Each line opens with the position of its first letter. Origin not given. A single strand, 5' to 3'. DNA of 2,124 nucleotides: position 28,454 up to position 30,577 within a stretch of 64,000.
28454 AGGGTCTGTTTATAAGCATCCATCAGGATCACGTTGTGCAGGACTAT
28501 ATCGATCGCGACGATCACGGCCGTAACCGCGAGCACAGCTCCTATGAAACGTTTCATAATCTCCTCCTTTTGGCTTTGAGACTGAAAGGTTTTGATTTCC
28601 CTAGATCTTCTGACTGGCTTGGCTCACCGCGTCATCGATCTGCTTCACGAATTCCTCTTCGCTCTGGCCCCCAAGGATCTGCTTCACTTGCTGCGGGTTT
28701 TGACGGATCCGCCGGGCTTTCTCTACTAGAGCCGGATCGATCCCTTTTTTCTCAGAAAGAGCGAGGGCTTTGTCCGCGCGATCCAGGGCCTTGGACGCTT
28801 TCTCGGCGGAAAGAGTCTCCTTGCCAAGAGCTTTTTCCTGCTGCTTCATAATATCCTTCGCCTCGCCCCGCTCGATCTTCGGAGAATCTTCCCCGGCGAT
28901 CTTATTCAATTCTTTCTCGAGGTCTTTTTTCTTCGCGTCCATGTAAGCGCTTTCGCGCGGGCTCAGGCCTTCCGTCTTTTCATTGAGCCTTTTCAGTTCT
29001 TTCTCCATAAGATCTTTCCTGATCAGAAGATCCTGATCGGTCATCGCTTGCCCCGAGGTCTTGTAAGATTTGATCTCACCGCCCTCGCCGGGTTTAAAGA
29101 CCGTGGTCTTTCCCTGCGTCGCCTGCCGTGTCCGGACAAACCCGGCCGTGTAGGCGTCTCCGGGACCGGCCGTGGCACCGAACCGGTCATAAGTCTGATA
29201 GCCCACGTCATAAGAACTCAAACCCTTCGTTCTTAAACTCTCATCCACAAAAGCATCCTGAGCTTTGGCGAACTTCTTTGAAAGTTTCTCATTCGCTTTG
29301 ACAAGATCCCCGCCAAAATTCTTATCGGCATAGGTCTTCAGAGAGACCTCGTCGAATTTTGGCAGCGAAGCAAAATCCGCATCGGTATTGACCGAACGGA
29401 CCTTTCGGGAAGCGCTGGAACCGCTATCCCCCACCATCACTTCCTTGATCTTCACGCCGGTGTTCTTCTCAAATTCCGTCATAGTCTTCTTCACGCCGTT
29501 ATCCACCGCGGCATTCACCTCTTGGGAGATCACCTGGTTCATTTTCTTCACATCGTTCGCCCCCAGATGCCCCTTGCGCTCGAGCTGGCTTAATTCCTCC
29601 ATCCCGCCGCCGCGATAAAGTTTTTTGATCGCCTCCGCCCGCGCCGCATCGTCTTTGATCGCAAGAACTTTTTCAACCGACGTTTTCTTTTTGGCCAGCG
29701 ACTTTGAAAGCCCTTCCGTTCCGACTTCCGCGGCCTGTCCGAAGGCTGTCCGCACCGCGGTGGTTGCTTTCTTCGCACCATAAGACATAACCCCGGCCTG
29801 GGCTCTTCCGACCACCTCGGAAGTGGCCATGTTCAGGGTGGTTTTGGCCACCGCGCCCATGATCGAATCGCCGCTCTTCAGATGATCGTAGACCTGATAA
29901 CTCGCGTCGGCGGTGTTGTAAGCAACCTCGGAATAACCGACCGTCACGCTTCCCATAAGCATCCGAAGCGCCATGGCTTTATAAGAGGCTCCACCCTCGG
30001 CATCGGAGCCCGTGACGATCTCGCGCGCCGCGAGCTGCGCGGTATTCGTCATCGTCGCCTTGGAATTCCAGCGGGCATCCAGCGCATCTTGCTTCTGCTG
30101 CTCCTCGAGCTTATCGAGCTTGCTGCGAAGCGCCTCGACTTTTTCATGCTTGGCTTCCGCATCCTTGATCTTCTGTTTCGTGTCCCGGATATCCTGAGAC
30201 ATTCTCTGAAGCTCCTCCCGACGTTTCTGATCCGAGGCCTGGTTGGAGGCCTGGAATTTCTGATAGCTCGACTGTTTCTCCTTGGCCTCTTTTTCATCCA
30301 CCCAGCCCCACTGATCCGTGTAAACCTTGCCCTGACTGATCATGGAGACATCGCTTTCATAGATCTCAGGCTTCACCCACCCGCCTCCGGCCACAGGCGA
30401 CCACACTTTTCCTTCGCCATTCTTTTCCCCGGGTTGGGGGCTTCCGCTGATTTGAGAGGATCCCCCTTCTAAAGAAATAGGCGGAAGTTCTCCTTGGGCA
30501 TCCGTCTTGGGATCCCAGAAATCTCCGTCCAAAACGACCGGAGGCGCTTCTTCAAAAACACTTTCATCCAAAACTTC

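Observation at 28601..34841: Operon: two zinc-ribbon proteins, then a small secreted protein, then a 1733-aa Ig-repeat protein with a novel central domain and a highly charged coiled-coil C-terminus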

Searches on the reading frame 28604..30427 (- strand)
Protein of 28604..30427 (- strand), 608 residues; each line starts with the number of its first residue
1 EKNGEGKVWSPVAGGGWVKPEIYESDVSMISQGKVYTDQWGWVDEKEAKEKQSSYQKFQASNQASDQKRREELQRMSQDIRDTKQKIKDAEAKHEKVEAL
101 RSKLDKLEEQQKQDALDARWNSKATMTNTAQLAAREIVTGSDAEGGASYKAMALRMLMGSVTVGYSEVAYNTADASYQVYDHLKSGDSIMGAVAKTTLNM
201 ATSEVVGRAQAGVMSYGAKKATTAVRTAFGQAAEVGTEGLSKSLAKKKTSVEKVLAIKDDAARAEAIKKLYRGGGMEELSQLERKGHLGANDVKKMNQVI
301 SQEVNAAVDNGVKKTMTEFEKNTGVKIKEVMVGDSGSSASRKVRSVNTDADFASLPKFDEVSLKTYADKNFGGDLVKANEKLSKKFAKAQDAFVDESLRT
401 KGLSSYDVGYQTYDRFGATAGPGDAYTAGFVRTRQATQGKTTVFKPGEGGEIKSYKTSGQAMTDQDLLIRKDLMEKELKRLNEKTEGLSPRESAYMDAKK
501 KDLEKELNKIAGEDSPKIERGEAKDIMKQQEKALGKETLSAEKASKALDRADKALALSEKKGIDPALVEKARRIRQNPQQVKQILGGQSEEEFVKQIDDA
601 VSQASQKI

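Call 32: predict_structure(alignment_id=A2)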
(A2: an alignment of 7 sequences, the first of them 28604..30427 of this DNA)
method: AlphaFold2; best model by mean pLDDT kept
length: 608 residues; sequences in the alignment: 7
mean_pLDDT: 63.8   pTM: 0.43
mean pLDDT of the five models: 63.8, 60.6, 60.6, 59.0, 57.0
residues with pLDDT >= 90: 0; 70-90: 322; 50-70: 115; < 50: 171
segments of 3 or more residues with pLDDT < 50: 113-184, 186-234, 336-344, 416-438, 454-456, 513-520
pLDDT, mean of each block of 10 residues (from residue 1): 71 66 67 70 76 76 76 79 73 57 54 42 32 30 28 32 27 39 43 42 29 31 39 55 82 84 87 78 73 77 81 85 86 54 47 78 87 82 85 85 76 49 31 41 70 52 67 78 66 75 74 42 66 71 78 69 79 79 82 85 79
secondary structure, 60 per line:
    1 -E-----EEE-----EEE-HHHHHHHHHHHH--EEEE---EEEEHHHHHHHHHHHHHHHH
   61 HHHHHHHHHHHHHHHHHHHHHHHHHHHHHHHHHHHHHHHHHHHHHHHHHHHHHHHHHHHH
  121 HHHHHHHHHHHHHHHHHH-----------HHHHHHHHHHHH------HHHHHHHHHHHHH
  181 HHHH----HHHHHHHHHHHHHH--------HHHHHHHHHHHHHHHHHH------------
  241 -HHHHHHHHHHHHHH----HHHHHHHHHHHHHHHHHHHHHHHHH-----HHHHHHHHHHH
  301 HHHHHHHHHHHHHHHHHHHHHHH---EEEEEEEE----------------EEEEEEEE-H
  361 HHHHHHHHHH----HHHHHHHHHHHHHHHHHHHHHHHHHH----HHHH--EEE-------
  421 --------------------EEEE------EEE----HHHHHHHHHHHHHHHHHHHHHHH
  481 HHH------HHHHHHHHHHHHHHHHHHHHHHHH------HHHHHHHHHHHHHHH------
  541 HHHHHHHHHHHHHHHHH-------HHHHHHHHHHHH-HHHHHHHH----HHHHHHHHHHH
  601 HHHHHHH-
elements in order: E8-10 E16-18 H20-31 E34-37 E41-44 H45-138 H150-161 H168-184 H189-202 H211-228 H242-255 H260-284 H290-323 E327-334 E351-358 H360-370 H375-400 H405-408 E411-413 E441-444 E451-453 H458-483 H490-513 H520-534 H541-557 H565-576 H578-585 H590-607

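Call 35: fold_search(model_id=the predicted structure, library=pdb)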
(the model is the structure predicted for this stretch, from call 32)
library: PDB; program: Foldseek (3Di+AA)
matches with E <= 10: 221; with E <= 0.001: 0
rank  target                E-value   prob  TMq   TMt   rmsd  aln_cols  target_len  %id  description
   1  5h7c_A                1.5e-01  0.13  0.09  0.13  23.6       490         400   13  Crystal structure of a repeat protein with two Protein A-DHR14 repeat modules (released 2017-06-28)
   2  5cwm                  1.6e-01  0.09  0.06  0.14  18.5       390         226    9  Crystal structure of de novo designed helical repeat protein DHR64 (released 2015-12-16)
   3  4tql_A                1.7e-01  0.15  0.08  0.18  36.0       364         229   12  Computationally designed three helix bundle (released 2014-10-15)
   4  8wt9_A                3.8e-01  0.10  0.10  0.16  18.6       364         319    9  Cryo-EM structure of the IS621 recombinase in complex with bridge RNA, donor DNA, and target DNA in the post-strand ex (released 2024-06-26)
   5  8wt9_D                4.0e-01  0.11  0.10  0.17  18.6       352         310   10  Cryo-EM structure of the IS621 recombinase in complex with bridge RNA, donor DNA, and target DNA in the post-strand ex (released 2024-06-26)
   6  8wt9_C                4.2e-01  0.12  0.10  0.18  18.8       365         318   11  Cryo-EM structure of the IS621 recombinase in complex with bridge RNA, donor DNA, and target DNA in the post-strand ex (released 2024-06-26)
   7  8wt6_C                4.6e-01  0.12  0.11  0.18  18.7       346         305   11  Cryo-EM structure of the IS621 recombinase in complex with bridge RNA, donor DNA, and target DNA in the pre-strand exc (released 2024-06-26)
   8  8wt9_B                6.0e-01  0.10  0.11  0.18  18.1       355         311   11  Cryo-EM structure of the IS621 recombinase in complex with bridge RNA, donor DNA, and target DNA in the post-strand ex (released 2024-06-26)
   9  8fbj                  6.0e-01  0.08  0.12  0.17  20.2       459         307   12  Improving the secretion of designed protein assemblies through negative design of cryptic transmembrane domains (released 2023-03-22)
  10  5owv_C                6.0e-01  0.03  0.06  0.06  33.5       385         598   10  An oligomerised bacterial dynamin pair provides a mechanism for the long-range sensing and tethering of membranes (released 2018-09-05)
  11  8wt6_D                6.6e-01  0.09  0.10  0.17  18.7       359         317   10  Cryo-EM structure of the IS621 recombinase in complex with bridge RNA, donor DNA, and target DNA in the pre-strand exc (released 2024-06-26)
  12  1qgk_A                6.6e-01  0.09  0.11  0.09  20.2       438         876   10  STRUCTURE OF IMPORTIN BETA BOUND TO THE IBB DOMAIN OF IMPORTIN ALPHA (released 1999-05-24)
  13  6dhz_D                9.9e-01  0.57  0.09  0.44   7.2        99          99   14  Crystallographic octamer of a metal-free RIDC1 variant bearing two disulfide bonded cysteines (released 2018-07-25)
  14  9t56_D                9.9e-01  0.08  0.10  0.17  17.9       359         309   11  Cryo-EM structure of ISCro4-DBL-TBL-tDNA-dDNA synaptic complex (released 2026-02-18)
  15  9exk                  1.0e+00  0.04  0.10  0.07  21.4       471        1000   14  Scalable protein design using hallucination in a relaxed sequence space (released 2024-10-16)
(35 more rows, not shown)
